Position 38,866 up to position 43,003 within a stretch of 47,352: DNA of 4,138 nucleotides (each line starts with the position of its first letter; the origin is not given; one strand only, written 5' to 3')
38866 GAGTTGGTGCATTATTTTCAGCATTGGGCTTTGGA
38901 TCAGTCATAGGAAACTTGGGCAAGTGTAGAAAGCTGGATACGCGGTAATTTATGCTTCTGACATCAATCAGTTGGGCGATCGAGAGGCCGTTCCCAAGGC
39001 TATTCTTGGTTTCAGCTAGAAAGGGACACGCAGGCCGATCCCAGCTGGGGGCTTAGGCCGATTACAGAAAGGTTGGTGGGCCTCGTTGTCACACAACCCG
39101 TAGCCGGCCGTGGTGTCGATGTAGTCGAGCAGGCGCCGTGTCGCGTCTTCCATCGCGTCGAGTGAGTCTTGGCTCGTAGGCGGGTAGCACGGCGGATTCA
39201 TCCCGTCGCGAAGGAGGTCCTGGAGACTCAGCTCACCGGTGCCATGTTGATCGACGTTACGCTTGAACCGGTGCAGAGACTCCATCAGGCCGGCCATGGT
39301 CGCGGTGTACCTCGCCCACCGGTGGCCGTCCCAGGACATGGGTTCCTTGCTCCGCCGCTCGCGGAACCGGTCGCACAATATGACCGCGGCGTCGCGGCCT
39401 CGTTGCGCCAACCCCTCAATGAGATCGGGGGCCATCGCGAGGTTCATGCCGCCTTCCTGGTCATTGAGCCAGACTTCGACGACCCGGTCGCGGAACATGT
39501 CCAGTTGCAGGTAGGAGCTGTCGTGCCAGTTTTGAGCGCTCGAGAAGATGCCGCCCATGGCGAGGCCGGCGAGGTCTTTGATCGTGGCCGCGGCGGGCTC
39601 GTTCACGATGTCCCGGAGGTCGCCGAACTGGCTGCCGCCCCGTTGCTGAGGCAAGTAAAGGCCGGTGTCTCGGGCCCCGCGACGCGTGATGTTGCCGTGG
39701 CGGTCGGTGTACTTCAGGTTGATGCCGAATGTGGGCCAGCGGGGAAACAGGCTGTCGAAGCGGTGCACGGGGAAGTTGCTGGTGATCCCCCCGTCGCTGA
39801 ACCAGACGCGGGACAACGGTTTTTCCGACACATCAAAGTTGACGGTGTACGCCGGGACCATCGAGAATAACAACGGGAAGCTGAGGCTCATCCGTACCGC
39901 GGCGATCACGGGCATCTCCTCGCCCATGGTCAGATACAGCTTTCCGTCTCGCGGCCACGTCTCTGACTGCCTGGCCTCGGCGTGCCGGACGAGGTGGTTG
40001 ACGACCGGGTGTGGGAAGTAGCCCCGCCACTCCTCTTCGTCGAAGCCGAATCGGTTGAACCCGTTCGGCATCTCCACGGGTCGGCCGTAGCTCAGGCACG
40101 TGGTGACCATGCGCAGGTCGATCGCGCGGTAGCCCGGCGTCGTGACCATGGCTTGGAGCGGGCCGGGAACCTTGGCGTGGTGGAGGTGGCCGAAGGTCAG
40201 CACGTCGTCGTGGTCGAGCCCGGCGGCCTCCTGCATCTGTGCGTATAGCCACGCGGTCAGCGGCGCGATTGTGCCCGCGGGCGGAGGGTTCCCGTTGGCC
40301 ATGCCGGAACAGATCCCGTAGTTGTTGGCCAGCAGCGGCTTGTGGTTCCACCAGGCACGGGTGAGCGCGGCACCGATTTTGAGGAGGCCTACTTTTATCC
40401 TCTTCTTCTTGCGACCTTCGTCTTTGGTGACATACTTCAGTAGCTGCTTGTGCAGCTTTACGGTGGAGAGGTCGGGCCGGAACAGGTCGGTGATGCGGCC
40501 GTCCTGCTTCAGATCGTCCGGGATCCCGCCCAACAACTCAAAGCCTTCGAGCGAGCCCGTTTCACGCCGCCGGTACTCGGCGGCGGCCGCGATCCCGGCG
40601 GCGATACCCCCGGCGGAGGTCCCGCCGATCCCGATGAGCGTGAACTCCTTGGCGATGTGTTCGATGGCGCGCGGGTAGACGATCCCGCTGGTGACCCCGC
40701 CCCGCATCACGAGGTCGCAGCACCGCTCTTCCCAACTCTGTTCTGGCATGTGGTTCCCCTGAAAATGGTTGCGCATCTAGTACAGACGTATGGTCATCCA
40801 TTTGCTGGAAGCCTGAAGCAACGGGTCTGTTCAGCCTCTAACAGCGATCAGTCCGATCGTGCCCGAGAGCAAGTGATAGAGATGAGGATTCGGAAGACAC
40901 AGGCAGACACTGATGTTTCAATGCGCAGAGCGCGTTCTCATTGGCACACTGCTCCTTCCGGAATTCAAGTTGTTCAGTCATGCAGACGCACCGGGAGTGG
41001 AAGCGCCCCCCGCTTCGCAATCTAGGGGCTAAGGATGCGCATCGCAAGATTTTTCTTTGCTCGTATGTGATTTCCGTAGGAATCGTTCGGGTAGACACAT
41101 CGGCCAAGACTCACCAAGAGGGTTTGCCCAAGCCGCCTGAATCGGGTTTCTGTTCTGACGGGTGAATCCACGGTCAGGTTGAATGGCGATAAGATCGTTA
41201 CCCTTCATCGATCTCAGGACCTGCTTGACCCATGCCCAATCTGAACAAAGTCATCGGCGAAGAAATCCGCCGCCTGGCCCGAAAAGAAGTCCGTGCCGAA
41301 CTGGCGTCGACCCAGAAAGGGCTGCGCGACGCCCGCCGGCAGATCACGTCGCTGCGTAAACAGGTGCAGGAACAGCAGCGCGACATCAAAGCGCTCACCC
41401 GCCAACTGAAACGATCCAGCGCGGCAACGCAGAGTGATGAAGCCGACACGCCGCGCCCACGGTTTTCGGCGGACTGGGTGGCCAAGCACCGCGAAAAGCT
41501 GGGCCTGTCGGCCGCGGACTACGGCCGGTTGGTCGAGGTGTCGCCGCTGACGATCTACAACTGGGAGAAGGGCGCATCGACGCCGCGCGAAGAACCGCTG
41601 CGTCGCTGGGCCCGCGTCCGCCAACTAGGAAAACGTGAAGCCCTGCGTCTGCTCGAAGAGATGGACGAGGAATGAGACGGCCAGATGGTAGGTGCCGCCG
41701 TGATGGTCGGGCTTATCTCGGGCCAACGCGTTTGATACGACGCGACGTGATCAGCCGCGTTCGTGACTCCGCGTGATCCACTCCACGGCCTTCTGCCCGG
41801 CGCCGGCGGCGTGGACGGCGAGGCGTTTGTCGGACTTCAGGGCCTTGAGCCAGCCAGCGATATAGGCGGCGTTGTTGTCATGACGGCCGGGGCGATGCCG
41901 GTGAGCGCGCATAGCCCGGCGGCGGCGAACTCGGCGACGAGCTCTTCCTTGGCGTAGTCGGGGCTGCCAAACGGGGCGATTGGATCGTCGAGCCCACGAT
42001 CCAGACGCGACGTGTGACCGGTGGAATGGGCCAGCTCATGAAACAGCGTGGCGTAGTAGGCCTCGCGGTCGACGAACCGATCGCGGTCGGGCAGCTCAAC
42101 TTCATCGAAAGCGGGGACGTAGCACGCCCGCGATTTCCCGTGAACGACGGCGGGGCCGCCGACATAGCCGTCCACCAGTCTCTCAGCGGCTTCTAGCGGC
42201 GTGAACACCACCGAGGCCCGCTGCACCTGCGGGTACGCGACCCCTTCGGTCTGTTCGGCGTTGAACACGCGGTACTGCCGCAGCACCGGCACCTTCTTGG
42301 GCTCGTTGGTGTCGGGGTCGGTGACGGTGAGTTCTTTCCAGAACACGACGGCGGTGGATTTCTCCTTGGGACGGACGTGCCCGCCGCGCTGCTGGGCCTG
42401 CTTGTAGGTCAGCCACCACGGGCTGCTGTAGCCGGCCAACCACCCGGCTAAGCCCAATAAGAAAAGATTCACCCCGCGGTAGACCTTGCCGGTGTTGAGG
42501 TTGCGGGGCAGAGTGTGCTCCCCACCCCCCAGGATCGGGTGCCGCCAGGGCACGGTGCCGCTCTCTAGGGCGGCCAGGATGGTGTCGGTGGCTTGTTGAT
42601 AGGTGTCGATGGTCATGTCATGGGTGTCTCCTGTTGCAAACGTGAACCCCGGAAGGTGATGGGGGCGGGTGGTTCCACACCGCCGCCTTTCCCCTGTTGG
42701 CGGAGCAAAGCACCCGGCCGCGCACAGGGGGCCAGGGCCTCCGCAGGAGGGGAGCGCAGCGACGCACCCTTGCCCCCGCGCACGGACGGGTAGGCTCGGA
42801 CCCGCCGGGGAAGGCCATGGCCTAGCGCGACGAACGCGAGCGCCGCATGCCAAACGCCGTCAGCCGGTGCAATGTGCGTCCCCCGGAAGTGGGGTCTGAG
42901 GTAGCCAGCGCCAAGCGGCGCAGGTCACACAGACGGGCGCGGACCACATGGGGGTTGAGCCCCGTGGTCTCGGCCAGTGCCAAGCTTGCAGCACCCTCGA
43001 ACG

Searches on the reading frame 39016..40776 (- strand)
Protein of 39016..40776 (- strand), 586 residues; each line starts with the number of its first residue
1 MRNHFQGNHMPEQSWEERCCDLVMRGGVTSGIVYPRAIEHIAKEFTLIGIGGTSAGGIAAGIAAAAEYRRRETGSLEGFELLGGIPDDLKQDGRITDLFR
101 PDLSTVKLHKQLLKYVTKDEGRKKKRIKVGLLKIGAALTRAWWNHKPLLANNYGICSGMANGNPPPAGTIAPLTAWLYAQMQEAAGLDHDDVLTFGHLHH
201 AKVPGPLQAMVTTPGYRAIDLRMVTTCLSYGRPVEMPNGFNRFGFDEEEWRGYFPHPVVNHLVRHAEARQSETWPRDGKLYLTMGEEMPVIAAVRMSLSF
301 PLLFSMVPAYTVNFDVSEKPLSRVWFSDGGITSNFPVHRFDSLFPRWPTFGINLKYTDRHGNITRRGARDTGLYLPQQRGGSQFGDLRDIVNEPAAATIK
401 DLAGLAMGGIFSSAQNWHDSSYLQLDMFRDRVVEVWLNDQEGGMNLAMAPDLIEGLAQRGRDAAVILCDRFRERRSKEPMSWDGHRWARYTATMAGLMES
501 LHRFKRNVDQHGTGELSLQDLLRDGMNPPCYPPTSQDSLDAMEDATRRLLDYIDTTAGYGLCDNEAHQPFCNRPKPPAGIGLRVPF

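Call 3: search_protein_families(library=pfam, proteins=[window:39016-40776:-], max_evalue=1)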
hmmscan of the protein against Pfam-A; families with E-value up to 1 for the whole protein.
window:39016-40776:- (586 aa): 1 family
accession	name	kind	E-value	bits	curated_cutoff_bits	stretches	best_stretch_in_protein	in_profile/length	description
PF01734.28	Patatin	-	1e-11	45.8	27.7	2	261-340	110-190/191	Patatin-like phospholipase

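Call 4: search_protein_families(library=padloc, proteins=[window:39016-40776:-], max_evalue=1)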
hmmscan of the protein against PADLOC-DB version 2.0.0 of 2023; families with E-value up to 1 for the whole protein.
window:39016-40776:- (586 aa): 0 families

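Call 20: search_protein_families(library=ncbifam, proteins=[window:39016-40776:-], max_evalue=0.1)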
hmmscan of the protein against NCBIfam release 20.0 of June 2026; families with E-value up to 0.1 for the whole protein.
window:39016-40776:- (586 aa): 0 families

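Call 61: search_protein_families(library=phrogs, proteins=[window:39016-40776:-], max_evalue=0.001)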
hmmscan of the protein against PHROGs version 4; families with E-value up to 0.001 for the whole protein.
window:39016-40776:- (586 aa): 0 families

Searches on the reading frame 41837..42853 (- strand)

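Call 60: search_protein_families(library=pfam, proteins=[window:41837-42853:-], max_evalue=0.001)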
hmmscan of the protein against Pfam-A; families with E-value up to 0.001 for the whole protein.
window:41837-42853:- (338 aa): 2 families
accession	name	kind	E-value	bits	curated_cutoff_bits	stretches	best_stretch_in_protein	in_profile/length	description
PF08401.16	ArdcN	-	1e-33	116.6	22.6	1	83-197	2-123/123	N-terminal domain of anti-restriction factor ArdC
PF18818.7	MPTase-PolyVal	-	1.7e-25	90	27.5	1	233-325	11-100/126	Zincin-like metallopeptidase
